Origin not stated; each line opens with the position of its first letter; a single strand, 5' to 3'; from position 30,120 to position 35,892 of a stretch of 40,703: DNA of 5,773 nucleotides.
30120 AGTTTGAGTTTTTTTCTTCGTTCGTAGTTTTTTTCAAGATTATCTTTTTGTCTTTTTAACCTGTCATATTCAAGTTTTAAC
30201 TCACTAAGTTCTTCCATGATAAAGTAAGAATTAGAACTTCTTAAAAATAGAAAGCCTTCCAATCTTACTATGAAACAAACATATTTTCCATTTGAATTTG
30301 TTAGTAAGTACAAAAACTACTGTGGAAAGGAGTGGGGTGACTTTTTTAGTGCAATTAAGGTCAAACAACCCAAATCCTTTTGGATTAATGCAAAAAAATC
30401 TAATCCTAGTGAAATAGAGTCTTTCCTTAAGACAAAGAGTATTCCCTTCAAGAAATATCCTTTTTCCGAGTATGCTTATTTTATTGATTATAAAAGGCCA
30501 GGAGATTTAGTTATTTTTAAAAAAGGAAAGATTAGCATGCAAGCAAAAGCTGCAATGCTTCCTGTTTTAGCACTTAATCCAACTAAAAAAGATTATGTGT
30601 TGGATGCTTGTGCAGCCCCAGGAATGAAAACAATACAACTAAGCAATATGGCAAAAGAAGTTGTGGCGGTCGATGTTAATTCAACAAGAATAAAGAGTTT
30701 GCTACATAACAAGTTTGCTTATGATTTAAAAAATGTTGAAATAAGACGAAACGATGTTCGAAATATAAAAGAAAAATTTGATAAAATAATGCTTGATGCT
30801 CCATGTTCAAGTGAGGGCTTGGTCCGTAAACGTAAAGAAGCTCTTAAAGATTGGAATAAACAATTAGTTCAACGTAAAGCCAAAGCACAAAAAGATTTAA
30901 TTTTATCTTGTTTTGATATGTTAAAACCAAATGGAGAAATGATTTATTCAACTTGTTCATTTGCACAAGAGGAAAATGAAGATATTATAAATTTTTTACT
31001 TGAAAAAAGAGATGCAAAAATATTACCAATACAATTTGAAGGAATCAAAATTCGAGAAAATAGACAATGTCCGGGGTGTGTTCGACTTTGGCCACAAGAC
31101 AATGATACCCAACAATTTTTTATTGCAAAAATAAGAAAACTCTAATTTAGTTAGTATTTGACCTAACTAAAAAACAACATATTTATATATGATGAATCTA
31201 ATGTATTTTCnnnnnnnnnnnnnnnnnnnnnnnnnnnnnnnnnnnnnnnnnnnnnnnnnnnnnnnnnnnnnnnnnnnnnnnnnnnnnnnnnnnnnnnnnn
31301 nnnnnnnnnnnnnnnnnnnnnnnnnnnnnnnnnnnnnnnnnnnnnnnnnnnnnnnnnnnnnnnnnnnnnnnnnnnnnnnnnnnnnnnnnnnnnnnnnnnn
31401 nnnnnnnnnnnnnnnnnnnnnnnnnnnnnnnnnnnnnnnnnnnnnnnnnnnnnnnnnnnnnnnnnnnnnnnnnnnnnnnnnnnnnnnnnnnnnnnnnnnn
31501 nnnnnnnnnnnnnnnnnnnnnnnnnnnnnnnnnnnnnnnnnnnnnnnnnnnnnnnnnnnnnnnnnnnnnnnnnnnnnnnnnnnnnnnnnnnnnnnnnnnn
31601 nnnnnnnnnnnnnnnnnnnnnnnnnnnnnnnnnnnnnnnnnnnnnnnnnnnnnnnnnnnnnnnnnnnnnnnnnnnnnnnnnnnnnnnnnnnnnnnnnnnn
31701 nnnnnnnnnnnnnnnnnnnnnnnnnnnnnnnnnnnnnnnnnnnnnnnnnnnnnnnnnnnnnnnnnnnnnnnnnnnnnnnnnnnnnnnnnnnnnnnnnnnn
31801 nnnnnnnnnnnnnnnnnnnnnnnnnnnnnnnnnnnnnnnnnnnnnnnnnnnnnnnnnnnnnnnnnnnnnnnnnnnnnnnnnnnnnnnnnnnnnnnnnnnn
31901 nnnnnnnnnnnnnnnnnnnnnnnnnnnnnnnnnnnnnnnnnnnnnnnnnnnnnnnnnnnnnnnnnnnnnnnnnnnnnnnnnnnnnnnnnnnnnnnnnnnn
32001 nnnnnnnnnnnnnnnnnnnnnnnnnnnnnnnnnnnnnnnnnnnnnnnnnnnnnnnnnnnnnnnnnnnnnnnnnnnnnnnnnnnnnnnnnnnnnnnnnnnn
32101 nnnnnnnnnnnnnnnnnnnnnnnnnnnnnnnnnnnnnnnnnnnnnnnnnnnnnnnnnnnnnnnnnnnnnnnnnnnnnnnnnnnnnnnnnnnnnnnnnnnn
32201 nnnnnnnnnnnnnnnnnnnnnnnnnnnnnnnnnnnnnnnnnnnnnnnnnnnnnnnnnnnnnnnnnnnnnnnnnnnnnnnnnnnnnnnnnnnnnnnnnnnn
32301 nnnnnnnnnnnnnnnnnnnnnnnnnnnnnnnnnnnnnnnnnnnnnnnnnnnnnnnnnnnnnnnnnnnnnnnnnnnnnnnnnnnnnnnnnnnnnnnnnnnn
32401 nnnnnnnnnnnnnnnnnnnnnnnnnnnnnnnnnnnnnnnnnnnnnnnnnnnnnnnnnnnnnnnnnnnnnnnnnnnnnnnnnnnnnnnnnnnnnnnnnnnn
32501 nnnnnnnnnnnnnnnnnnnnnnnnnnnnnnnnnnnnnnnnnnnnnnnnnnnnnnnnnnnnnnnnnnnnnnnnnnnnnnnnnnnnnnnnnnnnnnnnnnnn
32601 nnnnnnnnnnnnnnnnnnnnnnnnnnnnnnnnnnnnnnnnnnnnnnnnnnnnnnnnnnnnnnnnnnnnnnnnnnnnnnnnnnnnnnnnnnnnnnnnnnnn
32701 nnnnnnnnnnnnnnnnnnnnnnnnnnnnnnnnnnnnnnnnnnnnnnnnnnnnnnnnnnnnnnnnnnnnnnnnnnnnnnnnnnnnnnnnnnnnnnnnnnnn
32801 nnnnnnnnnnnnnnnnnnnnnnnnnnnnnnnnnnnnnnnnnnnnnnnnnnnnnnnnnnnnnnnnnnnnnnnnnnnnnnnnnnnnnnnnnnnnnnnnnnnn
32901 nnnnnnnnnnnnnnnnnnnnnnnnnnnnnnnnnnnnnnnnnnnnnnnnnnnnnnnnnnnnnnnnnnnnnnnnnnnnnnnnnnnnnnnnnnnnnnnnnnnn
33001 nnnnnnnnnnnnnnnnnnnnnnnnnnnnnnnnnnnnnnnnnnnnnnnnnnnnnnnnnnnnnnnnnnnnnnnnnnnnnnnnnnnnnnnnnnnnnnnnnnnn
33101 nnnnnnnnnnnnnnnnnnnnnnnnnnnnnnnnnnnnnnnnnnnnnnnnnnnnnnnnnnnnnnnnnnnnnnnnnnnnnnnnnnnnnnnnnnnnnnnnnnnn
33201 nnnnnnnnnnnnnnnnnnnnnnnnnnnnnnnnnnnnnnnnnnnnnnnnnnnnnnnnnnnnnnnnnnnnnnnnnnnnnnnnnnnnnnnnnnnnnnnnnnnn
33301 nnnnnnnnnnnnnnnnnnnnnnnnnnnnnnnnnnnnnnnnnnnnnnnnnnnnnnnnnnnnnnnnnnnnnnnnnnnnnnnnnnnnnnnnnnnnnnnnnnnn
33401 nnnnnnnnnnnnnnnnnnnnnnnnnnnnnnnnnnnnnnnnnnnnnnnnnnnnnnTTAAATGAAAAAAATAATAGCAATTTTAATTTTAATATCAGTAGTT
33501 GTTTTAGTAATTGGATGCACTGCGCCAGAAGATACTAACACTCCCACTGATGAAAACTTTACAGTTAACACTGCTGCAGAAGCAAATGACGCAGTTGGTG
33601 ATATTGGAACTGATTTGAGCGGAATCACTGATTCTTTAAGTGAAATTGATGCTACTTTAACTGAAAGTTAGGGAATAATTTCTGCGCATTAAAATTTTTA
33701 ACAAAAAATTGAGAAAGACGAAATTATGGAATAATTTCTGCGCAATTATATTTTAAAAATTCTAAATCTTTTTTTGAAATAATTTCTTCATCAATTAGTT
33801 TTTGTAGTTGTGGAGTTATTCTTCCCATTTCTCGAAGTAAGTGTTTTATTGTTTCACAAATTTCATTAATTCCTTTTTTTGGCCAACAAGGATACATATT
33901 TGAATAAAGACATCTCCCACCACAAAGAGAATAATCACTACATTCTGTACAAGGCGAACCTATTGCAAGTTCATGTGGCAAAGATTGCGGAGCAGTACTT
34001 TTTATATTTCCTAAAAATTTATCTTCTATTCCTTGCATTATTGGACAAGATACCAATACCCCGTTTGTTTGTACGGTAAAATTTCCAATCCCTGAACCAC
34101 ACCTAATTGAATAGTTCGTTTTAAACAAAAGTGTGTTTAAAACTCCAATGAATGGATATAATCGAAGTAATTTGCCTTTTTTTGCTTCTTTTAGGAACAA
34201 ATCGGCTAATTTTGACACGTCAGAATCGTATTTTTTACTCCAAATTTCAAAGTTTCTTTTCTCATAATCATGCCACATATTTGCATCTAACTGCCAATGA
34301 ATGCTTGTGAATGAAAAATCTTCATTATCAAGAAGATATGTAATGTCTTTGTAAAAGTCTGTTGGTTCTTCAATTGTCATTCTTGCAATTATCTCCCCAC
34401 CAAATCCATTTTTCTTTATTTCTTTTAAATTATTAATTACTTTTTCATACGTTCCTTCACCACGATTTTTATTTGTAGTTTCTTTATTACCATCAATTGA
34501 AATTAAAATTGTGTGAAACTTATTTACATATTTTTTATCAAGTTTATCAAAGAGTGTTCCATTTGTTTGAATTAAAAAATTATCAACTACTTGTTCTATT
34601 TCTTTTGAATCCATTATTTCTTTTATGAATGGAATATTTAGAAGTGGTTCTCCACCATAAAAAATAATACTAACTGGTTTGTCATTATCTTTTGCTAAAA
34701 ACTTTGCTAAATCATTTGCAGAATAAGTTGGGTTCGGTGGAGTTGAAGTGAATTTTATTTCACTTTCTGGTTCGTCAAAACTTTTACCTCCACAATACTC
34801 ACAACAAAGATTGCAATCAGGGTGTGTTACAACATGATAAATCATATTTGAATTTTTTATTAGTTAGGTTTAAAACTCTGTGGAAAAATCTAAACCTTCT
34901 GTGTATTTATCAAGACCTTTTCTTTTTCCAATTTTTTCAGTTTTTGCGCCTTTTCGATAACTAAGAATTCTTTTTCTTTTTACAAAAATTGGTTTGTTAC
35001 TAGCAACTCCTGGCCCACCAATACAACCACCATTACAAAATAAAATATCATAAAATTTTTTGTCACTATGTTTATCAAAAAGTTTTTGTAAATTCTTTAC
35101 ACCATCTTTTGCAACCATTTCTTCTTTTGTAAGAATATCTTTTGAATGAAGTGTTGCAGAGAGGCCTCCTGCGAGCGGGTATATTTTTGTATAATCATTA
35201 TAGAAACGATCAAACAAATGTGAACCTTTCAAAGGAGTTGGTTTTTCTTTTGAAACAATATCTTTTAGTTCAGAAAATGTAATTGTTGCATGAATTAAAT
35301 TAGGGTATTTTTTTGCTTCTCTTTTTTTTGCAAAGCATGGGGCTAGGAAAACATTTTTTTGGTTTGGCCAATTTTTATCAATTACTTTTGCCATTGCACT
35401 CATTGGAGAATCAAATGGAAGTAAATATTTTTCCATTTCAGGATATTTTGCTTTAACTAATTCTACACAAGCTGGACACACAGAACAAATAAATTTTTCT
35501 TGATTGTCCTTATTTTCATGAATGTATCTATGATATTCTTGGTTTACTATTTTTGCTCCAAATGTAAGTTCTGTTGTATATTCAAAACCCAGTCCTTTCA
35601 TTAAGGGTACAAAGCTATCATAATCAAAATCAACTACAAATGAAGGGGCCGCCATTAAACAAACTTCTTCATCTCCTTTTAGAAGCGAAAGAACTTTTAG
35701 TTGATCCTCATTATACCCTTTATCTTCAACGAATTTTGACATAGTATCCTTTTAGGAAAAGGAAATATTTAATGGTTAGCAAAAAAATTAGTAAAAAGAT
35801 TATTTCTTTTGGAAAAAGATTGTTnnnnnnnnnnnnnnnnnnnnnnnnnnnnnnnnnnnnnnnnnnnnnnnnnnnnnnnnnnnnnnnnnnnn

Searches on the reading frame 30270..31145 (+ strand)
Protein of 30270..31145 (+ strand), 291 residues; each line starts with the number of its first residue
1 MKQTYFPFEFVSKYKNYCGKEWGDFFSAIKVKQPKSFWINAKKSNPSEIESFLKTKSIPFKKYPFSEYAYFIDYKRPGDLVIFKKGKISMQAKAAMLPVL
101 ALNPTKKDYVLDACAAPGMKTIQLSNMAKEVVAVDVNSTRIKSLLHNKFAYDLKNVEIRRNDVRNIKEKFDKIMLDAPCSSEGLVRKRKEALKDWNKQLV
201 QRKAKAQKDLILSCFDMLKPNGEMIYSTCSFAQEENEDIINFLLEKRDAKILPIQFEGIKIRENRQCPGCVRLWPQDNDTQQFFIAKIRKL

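Call 15: search_protein_families(library=pfam, max_evalue=0.001, proteins=[window:30270-31145:+])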
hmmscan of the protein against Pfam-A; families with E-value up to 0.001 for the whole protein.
window:30270-31145:+ (291 aa): 7 families
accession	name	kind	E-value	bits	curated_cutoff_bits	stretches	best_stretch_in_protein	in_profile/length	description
PF01189.24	Methyltr_RsmB-F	-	9.4e-46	156.4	27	1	100-288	2-198/199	16S rRNA methyltransferase RsmB/F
PF17125.10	Methyltr_RsmF_N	-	5.3e-08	33.6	34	1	7-91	2-84/86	N-terminal domain of 16S rRNA methyltransferase RsmF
PF13847.12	Methyltransf_31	-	7.5e-08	32.6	27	1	106-234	3-117/145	Methyltransferase domain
PF01728.25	FtsJ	-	2.4e-06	28.1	24.1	1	106-245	21-153/181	FtsJ-like methyltransferase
PF09445.16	Methyltransf_15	-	4.2e-05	23.6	22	1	109-168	3-63/165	RNA cap guanine-N2 methyltransferase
PF02475.24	TRM5-TYW2_MTfase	-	0.00054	20.4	28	1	106-194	36-129/164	TRM5/TYW2 methyltransferase domain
PF00398.26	RrnaAD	-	0.00072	19.2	24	0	101-166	25-88/263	Ribosomal RNA adenine dimethylase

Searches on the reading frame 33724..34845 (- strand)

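Call 15: search_protein_families(library=pfam, max_evalue=0.001, proteins=[window:33724-34845:-])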
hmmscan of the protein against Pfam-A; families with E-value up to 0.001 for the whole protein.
window:33724-34845:- (373 aa): 2 families
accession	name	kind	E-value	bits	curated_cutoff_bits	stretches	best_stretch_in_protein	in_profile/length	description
PF04055.27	Radical_SAM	-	1e-16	62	29.5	1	6-152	2-144/166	Radical SAM superfamily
PF13353.11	Fer4_12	-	2.2e-08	34.9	22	1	9-127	13-123/137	4Fe-4S single cluster domain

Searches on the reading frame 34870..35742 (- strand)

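Call 15: search_protein_families(library=pfam, max_evalue=0.001, proteins=[window:34870-35742:-])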
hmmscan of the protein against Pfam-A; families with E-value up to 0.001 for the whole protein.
window:34870-35742:- (290 aa): 1 family
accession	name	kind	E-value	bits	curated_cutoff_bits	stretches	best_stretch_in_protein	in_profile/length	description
PF02906.19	Fe_hyd_lg_C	-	2.5e-34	119.5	22.1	1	26-244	2-245/245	Iron only hydrogenase large subunit, C-terminal domain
